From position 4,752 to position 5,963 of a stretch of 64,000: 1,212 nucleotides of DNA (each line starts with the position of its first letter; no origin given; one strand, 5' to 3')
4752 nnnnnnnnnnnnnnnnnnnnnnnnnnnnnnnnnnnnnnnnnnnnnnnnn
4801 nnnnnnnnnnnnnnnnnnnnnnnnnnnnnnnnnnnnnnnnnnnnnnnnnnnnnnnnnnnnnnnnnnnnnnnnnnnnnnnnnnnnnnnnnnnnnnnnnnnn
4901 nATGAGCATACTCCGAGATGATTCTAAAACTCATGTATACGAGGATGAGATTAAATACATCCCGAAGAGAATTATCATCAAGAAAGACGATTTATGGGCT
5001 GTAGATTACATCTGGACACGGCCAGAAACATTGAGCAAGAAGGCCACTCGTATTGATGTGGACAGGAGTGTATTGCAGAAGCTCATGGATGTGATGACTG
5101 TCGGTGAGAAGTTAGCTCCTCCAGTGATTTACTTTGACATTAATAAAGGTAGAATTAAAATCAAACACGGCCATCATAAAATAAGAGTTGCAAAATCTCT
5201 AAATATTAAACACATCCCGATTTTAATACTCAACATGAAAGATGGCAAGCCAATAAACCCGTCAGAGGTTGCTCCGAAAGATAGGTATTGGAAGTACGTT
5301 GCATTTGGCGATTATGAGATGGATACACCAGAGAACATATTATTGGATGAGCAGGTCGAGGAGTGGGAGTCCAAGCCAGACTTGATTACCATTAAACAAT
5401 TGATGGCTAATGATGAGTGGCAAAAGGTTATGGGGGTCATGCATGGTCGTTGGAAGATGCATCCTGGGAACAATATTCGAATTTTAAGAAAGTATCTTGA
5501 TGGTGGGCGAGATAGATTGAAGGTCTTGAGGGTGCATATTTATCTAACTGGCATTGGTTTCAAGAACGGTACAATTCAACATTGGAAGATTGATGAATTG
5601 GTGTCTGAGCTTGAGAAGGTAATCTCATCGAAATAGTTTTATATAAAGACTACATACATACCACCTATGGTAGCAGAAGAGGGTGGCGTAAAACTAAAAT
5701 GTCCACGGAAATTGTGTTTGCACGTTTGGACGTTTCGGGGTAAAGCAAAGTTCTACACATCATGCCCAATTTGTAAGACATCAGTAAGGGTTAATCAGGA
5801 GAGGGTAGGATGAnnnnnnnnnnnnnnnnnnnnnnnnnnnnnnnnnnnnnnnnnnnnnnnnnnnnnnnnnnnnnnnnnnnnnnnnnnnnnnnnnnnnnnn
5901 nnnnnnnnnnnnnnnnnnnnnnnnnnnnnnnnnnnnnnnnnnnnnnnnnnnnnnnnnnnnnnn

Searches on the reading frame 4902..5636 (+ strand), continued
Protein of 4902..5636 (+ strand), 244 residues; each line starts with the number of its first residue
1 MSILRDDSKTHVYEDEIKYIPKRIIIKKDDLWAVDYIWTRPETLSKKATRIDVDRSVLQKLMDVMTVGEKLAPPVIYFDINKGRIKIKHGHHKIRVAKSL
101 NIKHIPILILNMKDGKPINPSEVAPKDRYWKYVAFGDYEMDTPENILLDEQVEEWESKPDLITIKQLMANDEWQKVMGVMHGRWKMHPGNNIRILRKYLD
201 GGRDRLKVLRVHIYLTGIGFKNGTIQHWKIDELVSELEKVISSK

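Call 82: find_encoding_contigs(protein=P0025, flank=6000, max_places=2)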
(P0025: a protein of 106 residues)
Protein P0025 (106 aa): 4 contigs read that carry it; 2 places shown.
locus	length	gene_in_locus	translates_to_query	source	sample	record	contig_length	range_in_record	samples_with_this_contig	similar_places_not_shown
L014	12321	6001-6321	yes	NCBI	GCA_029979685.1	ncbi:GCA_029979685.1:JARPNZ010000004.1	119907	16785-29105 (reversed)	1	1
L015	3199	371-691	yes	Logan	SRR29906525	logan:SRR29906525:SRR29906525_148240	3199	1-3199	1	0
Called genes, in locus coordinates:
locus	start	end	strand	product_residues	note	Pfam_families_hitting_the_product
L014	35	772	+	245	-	PF26809:Phage_T4_gp13 (faint)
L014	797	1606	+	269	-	-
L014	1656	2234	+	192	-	-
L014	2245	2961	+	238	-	-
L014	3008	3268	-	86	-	-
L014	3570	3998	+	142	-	PF13298:LigD_N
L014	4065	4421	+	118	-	-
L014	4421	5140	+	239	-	-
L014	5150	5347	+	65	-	-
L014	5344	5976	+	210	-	-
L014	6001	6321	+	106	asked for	-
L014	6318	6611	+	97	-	-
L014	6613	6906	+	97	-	-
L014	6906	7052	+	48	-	-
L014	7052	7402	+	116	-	-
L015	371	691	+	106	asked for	-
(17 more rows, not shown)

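Call 83: find_encoding_contigs(protein=P0044, flank=6000, max_places=2)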
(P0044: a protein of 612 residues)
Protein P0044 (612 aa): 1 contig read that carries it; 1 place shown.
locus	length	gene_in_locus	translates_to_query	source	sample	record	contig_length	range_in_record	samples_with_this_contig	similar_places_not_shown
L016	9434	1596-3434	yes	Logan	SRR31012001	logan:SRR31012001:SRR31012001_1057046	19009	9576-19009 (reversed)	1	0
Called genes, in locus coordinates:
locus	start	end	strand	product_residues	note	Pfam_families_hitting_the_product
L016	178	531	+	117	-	-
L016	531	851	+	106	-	-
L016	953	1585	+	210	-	-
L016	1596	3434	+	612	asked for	PF14550:Peptidase_S78_2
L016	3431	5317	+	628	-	-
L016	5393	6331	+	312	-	PF05065:Phage_capsid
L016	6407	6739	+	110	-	-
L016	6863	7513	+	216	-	-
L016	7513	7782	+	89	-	-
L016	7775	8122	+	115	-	-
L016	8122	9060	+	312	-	-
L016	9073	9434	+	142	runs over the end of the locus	-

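Call 94: search_dna_similar(query=window:4902-5633:+, collection=phages, mode=protein, max_rows=15, max_evalue=0.01)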
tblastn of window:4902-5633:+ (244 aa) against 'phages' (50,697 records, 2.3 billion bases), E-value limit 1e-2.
Records with a match: 2; places in all: 2; records where one place covers at least 80% of the query: 0.
Best place of each record, by identity: <60% 2.
By first word of the organism name: Synechococcus 2.
By host as written in the record: Synechococcus sp. 1; Synechococcus sp. PCC 7002 1.
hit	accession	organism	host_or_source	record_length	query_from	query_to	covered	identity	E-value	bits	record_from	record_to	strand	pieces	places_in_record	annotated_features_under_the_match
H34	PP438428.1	Synechococcus phage Ssp-JY38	Synechococcus sp.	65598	164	240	32%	40.5%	9e-8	58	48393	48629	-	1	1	hypothetical protein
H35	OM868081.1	Synechococcus phage Yong-L2-223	Synechococcus sp. PCC 7002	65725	164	240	32%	40.5%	9e-8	58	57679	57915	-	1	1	hypothetical protein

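Call 95: fold_search(model_id=the predicted structure, library=viral)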
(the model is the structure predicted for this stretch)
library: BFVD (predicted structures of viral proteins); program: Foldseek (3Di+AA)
matches with E <= 10: 335; with E <= 0.001: 2
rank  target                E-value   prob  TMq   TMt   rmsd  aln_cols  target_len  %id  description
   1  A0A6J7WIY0            2.8e-04  1.00  0.28  0.46   6.7       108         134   20  ParB/Sulfiredoxin [uncultured Caudovirales phage]
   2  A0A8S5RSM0            3.7e-04  0.97  0.24  0.24  19.2       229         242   15  ParB protein [Siphoviridae sp. ctZF426]
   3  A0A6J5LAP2            1.1e-03  0.95  0.24  0.19  16.9       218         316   12  Spo0J Stage 0 sporulation protein J (Antagonist of Soj) containing ParB-like nuclease domain [uncultured Caudovirales phage]
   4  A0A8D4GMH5            1.3e-03  1.00  0.32  0.44   4.8       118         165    8  (no name in the UniProt tables at hand)
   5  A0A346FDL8            1.4e-03  1.00  0.28  0.13  11.6       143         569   12  (no name in the UniProt tables at hand)
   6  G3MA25                1.6e-03  1.00  0.27  0.43   4.6        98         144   16  Gp284 [Bacillus phage G]
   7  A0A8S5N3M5            1.6e-03  0.91  0.26  0.23  17.5       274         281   10  Occlusion protein [Siphoviridae sp. ctRuT6]
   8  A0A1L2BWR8            2.3e-03  0.87  0.28  0.14  18.9       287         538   17  ParB/Sulfiredoxin domain-containing protein [Nodularia phage vB_NpeS-2AV2]
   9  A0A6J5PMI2            2.3e-03  0.80  0.21  0.19  19.2       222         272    9  ParB/Sulfiredoxin [uncultured Caudovirales phage]
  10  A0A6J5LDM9            2.4e-03  0.97  0.20  0.14  13.3       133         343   13  ParB/Sulfiredoxin [uncultured Caudovirales phage]
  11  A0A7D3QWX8            2.7e-03  0.99  0.22  0.39   6.8       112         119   16  ParB-like nuclease protein [Fadolivirus FV1/VV64]
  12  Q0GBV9                2.9e-03  0.84  0.24  0.19  15.3       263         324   11  PfWMP4_07 [Phormidium phage Pf-WMP4]
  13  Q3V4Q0                2.9e-03  0.72  0.23  0.19  15.0       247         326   16  Uncharacterized protein ORF326b [Acidianus two-tailed virus]
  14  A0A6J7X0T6            3.1e-03  1.00  0.28  0.11   9.2       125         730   20  Uncharacterized protein [uncultured Caudovirales phage]
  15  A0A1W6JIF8            3.4e-03  0.82  0.23  0.30  20.8       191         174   12  ParB-like nuclease domain containing protein [Lactococcus phage AM6]
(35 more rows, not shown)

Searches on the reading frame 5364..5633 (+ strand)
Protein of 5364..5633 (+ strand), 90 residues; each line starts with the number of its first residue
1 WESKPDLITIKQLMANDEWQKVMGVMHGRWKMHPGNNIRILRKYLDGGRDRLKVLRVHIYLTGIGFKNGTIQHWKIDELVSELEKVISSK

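Call 46: search_protein_families(library=pfam, alignment_id=A4, max_evalue=0.1)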
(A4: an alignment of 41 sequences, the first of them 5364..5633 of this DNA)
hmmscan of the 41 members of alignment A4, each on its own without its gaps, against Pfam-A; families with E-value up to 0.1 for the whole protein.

A. member 1, window:5364-5633:+ (90 aa): 0 families

B. families by the number of members that match (of 41 scanned): 16 families
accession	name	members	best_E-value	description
PF17101.10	Stealth_CR1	2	0.015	Stealth protein CR1, conserved region 1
PF00684.25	DnaJ_CXXCXGXG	1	0.0013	DnaJ central domain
PF14493.12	HTH_40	1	0.006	Helix-turn-helix domain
PF17302.8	DUF5351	1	0.016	Family of unknown function (DUF5351)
PF24144.1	Phage_tudor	1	0.02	Phage tudor domain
PF18551.6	TackOD1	1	0.021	Thaumarchaeal output domain 1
PF07900.17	DUF1670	1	0.029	Protein of unknown function (DUF1670)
PF09384.15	UTP15_C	1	0.043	UTP15 C terminal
PF02912.23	Phe_tRNA-synt_N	1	0.047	Aminoacyl tRNA synthetase class II, N-terminal domain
PF16424.10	DUF5021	1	0.06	Domain of unknown function (DUF5021)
PF24496.1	DUF7588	1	0.075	Domain of unknown function (DUF7588)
PF09432.15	THP2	1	0.077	Tho complex subunit THP2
PF04433.23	SWIRM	1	0.077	SWIRM domain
PF24875.1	DUF7736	1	0.078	Domain of unknown function (DUF7736)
PF02990.21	EMP70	1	0.08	Endomembrane protein 70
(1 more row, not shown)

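Call 47: search_protein_families(library=phrogs, alignment_id=A4, max_evalue=0.001)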
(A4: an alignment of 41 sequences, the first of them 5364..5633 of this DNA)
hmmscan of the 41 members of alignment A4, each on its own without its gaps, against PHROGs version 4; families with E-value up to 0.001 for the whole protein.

A. member 1, window:5364-5633:+ (90 aa): 0 families

B. families by the number of members that match (of 41 scanned): 1 family
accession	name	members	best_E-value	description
phrog_3931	-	1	0.0004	-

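Call 48: search_solved_structures(query=A4, max_evalue=10, show_alignments=2)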
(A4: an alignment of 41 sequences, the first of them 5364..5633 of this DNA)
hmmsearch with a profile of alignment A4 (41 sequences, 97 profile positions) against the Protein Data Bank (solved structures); distinct sequences matched with E-value up to 10: 4.
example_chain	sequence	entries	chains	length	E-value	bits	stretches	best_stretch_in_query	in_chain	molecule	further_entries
2kbn_A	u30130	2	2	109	0.23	14.5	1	5-35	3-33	Conserved protein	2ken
6u0m_B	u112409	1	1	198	0.81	12.8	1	18-91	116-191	DNA replication complex GINS protein PSF2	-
28vy_I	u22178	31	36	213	0.9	12.7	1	18-91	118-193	DNA replication complex GINS protein PSF2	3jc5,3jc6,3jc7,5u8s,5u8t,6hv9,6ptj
9jv8_A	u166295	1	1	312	1.3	12.2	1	55-87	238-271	ESX-1 secretion system protein EccCb1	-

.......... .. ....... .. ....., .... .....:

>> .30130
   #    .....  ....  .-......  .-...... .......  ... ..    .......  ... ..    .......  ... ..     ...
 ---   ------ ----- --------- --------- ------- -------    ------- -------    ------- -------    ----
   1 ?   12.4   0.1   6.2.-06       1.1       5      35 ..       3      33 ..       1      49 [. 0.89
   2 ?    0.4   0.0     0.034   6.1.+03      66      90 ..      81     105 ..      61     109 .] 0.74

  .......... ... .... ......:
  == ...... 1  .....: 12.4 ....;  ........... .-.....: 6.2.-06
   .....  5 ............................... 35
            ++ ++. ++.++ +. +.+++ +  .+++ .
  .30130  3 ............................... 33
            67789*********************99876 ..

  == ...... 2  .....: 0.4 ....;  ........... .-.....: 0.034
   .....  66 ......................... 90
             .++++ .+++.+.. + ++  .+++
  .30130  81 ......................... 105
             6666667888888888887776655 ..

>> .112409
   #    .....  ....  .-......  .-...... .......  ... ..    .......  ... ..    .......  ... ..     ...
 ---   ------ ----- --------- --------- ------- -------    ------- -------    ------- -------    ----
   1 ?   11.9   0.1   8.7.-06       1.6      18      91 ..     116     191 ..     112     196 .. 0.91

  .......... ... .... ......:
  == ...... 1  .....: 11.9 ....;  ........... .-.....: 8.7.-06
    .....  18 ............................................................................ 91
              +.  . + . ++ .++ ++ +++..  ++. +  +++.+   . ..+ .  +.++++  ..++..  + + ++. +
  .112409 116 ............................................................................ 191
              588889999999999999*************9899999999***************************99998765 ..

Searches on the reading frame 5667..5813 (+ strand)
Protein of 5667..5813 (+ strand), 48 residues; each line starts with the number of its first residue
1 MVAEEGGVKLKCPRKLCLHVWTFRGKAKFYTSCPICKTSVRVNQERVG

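Call 3: search_protein_families(library=pfam, proteins=[window:5667-5813:+], max_evalue=1)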
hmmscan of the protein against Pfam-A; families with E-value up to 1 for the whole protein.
window:5667-5813:+ (48 aa): 6 families
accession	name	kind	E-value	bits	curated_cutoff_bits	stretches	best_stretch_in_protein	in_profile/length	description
PF13717.11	Zn_ribbon_4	-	0.0014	18.9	30.3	0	31-47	3-19/36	zinc-ribbon domain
PF05290.17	Baculo_IE-1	-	0.0099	16.3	33.1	1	19-44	113-135/141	Baculovirus immediate-early protein (IE-0)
PF03119.21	DNA_ligase_ZBD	-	0.011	16.1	25.8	0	2-17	10-25/27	NAD-dependent DNA ligase C4 zinc finger domain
PF25403.1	zf-C2H2_ZFAND2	-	0.019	15.4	27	1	32-44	4-16/40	ZFAND2A/B-like C2H2 zinc finger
PF05605.18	zf-Di19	-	0.027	15.1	27.5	1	15-43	16-44/54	Drought induced 19 protein (Di19), zinc-binding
PF13719.11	Zn_ribbon_5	-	0.084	13.1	29.3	1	31-45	3-17/37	zinc-ribbon domain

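Call 4: search_protein_families(library=phrogs, proteins=[window:5667-5813:+], max_evalue=0.1)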
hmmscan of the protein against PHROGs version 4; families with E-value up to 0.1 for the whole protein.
window:5667-5813:+ (48 aa): 0 families

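Call 39: search_protein_families(library=padloc, proteins=[window:5667-5813:+], max_evalue=0.1)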
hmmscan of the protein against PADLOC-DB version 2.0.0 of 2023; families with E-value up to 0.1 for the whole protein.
window:5667-5813:+ (48 aa): 0 families

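Call 40: search_protein_families(library=ncbifam, proteins=[window:5667-5813:+], max_evalue=0.1)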
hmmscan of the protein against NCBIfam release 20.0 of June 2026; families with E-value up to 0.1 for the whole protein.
window:5667-5813:+ (48 aa): 1 family
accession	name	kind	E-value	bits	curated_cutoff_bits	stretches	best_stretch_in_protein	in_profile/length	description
TIGR02098.1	MJ0042_CXXC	domain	1.8e-05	24.4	20.9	1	29-48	1-20/38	MJ0042-type zinc finger domain-containing protein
